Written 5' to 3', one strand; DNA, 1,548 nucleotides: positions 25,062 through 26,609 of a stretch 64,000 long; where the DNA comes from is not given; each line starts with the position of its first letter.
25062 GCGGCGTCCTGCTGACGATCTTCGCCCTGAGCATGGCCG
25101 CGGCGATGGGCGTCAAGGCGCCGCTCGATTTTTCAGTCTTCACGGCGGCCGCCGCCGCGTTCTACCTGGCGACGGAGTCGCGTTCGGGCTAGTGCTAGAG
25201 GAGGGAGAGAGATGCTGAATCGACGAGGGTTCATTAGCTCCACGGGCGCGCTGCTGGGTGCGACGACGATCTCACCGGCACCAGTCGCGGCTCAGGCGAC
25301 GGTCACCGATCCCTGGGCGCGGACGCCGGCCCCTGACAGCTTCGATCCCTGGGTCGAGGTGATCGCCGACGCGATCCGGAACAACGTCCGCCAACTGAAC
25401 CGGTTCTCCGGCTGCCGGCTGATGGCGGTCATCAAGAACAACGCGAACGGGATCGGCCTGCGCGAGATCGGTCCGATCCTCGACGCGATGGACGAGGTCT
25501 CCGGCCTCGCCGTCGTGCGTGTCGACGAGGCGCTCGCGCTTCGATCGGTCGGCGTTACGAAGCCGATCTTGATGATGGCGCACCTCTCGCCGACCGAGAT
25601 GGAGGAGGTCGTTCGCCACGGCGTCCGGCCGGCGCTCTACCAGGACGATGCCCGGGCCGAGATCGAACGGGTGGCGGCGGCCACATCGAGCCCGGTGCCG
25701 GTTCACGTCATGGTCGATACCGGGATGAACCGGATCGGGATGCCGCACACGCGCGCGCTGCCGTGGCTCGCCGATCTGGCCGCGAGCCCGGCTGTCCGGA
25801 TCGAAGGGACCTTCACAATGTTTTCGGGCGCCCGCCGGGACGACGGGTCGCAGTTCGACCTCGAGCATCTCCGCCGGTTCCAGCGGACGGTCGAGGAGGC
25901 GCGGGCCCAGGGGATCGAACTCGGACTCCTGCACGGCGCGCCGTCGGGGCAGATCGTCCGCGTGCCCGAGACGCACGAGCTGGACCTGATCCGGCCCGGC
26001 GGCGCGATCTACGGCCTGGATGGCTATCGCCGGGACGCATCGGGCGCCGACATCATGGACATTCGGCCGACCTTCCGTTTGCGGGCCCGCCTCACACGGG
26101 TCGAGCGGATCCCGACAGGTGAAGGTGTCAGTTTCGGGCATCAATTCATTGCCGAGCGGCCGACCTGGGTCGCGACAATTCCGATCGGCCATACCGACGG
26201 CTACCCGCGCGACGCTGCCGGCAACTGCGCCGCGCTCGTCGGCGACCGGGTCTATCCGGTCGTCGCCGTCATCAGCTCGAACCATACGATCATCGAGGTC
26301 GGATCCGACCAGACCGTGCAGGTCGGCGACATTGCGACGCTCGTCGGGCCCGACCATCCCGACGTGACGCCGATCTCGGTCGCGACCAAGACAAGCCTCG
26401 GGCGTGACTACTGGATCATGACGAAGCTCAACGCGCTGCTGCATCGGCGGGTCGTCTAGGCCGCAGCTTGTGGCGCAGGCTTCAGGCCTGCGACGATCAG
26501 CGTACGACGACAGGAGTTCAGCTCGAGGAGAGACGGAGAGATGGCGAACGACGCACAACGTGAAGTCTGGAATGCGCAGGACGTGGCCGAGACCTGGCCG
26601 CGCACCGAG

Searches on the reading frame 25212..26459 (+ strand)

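Call 48: search_protein_families(library=pfam, proteins=[window:25212-26459:+], max_evalue=0.0001)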
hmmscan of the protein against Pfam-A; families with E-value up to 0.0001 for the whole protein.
window:25212-26459:+ (415 aa): 2 families
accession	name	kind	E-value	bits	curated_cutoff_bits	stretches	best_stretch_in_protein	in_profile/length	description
PF01168.26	Ala_racemase_N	-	1.6e-48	165.8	24.1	1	53-269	4-218/220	Alanine racemase, N-terminal domain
PF00842.27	Ala_racemase_C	-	8.9e-24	83.9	25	1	288-412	2-125/127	Alanine racemase, C-terminal domain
